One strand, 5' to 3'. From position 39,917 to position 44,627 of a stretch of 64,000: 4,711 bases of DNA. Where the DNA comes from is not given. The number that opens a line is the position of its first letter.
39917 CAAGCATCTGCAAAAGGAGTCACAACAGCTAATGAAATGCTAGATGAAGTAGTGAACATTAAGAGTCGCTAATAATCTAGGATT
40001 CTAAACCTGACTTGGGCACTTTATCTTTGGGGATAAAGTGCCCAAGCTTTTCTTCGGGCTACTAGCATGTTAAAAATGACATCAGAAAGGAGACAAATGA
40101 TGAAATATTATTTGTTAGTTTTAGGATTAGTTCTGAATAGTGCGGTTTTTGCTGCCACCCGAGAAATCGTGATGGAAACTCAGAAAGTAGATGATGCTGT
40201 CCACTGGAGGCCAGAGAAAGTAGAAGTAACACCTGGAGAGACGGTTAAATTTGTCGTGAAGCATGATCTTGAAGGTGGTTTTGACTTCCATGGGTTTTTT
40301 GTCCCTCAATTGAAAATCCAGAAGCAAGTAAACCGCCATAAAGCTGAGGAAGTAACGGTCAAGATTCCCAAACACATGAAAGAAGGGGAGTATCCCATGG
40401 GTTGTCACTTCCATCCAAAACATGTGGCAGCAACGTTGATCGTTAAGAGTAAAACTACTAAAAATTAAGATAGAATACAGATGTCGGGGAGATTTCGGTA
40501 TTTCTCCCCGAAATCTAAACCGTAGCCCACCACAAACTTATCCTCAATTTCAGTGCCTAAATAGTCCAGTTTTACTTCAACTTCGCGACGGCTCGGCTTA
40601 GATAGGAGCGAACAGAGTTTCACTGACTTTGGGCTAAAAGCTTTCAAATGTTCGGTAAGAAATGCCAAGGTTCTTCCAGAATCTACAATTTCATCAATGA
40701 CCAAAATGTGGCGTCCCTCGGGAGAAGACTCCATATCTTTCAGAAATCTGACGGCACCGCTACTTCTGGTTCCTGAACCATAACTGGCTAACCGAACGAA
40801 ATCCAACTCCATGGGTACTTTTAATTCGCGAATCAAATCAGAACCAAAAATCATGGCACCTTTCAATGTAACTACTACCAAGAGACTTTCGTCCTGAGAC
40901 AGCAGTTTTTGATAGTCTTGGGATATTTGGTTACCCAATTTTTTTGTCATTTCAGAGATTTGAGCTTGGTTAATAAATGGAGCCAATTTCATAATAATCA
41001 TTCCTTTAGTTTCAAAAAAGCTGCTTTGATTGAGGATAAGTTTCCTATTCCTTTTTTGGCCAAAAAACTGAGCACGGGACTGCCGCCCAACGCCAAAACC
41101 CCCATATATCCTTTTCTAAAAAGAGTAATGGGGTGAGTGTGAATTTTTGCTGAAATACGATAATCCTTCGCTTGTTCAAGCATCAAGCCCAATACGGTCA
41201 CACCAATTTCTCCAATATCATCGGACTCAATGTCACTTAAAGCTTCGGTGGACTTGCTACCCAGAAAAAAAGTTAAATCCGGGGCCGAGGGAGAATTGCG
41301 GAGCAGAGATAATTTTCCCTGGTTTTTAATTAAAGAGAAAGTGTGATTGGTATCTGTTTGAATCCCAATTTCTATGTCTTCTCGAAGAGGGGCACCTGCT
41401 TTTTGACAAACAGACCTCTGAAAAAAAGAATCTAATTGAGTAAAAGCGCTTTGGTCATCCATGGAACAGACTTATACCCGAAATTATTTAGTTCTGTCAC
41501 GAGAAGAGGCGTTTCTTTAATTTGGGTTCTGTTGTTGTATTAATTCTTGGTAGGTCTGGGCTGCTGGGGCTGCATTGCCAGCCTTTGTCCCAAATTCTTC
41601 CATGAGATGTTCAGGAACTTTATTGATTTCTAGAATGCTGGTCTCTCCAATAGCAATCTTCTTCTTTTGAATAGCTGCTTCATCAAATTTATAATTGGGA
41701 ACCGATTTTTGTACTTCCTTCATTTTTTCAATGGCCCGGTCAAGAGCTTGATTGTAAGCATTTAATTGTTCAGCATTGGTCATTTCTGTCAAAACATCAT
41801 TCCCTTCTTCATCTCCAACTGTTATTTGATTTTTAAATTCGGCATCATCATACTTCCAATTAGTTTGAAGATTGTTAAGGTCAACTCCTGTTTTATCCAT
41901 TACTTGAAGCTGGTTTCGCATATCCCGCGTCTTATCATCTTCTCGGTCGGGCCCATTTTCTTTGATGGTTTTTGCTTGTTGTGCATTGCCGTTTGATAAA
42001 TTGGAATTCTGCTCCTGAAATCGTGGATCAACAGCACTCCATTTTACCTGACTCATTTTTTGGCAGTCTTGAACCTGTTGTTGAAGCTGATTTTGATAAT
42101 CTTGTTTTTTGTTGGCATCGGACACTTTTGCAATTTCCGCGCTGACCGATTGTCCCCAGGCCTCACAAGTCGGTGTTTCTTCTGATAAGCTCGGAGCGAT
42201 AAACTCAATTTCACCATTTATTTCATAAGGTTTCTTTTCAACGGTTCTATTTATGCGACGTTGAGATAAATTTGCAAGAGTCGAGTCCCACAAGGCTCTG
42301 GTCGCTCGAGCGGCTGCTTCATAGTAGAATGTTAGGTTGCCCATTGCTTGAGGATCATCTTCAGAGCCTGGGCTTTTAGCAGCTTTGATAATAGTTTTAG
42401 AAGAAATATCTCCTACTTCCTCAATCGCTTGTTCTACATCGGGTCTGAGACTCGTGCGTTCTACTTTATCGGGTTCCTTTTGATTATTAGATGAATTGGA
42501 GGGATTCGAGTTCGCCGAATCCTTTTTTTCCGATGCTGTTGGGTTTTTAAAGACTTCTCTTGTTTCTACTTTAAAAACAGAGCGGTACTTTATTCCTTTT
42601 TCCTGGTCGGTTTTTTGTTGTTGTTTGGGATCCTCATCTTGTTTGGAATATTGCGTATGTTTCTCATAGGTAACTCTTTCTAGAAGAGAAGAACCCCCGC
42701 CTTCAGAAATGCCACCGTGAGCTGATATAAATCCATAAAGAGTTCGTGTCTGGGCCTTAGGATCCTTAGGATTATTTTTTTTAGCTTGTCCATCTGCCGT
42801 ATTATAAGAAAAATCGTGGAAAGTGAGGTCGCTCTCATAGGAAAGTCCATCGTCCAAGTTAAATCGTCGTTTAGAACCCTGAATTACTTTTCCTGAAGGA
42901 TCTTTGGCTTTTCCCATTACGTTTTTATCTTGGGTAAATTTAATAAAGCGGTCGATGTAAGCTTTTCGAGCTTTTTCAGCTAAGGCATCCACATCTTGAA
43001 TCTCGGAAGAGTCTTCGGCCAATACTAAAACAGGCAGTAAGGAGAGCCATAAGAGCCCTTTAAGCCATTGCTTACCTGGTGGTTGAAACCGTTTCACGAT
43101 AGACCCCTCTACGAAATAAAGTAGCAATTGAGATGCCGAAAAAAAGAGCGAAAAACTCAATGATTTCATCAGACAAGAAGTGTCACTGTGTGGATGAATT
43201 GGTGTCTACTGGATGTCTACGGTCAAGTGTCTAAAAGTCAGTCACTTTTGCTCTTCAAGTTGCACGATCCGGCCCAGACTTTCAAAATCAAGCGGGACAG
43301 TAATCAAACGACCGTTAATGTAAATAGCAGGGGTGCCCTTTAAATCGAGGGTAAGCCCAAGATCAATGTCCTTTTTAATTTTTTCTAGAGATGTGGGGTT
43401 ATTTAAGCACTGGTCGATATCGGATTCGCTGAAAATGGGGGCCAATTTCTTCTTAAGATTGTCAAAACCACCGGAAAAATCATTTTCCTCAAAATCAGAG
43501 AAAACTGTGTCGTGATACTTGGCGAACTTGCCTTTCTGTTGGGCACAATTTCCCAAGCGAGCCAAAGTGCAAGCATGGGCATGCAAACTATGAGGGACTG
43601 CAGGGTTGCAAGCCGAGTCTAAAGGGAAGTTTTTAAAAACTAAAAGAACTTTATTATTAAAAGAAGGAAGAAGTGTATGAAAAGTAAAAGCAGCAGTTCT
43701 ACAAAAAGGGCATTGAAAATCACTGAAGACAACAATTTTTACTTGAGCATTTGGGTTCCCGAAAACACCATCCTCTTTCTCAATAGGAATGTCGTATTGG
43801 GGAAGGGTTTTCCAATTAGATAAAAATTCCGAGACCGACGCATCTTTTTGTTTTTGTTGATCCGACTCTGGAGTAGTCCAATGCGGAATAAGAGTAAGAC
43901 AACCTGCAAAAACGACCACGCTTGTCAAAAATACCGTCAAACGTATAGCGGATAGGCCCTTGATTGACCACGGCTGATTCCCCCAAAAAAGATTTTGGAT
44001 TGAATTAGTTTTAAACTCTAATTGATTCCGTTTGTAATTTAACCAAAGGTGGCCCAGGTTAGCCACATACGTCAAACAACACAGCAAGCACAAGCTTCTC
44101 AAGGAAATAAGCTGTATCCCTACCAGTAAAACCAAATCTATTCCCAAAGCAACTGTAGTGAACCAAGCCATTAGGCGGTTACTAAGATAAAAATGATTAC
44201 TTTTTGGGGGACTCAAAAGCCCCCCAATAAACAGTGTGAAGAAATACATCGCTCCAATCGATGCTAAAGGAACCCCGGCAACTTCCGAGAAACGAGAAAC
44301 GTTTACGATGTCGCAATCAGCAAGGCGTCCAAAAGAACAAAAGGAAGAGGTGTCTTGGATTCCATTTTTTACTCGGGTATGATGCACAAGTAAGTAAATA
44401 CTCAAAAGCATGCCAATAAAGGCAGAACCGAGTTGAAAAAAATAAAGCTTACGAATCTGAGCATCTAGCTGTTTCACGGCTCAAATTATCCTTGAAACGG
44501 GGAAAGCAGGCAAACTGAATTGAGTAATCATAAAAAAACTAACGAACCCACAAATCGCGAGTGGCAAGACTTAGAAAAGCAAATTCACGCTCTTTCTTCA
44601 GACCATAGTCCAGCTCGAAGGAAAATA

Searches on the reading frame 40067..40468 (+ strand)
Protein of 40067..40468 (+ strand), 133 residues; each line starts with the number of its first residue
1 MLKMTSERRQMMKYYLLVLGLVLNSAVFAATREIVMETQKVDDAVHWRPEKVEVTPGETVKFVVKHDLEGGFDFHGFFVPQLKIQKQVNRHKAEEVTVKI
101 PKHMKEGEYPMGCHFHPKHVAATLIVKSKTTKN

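Call 56: search_protein_families(library=pfam, proteins=[window:40067-40468:+], max_evalue=0.0001)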
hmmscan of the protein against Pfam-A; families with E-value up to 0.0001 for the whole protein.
window:40067-40468:+ (133 aa): 1 family
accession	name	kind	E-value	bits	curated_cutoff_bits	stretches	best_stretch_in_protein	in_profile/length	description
PF13473.12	Cupredoxin_1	-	1.1e-08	35.4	27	1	20-126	9-104/104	Cupredoxin-like domain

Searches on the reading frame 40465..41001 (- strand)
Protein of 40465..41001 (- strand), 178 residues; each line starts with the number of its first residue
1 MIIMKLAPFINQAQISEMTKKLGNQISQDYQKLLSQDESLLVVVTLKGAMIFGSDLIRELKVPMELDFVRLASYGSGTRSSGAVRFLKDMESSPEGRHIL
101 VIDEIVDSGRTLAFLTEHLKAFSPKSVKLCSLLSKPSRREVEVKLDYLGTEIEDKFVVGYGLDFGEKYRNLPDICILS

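Call 56: search_protein_families(library=pfam, proteins=[window:40465-41001:-], max_evalue=0.0001)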
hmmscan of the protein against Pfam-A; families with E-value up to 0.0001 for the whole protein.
window:40465-41001:- (178 aa): 1 family
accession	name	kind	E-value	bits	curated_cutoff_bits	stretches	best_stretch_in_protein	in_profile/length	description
PF00156.33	Pribosyltran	-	6.3e-25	87.8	26.3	1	32-164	25-157/158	Phosphoribosyl transferase domain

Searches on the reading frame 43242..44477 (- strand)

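Call 56: search_protein_families(library=pfam, proteins=[window:43242-44477:-], max_evalue=0.0001)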
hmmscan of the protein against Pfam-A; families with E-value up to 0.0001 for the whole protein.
window:43242-44477:- (411 aa): 3 families
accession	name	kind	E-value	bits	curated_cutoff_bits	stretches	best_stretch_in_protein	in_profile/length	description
PF13462.12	Thioredoxin_4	-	7.9e-18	65.6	23.2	1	235-406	4-164/165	Thioredoxin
PF07884.19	VKOR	-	1.1e-17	64.9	27.5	1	17-147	5-133/134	Vitamin K epoxide reductase family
PF01323.26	DSBA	-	1.3e-09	38.6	25.6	1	248-392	2-177/191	DSBA-like thioredoxin domain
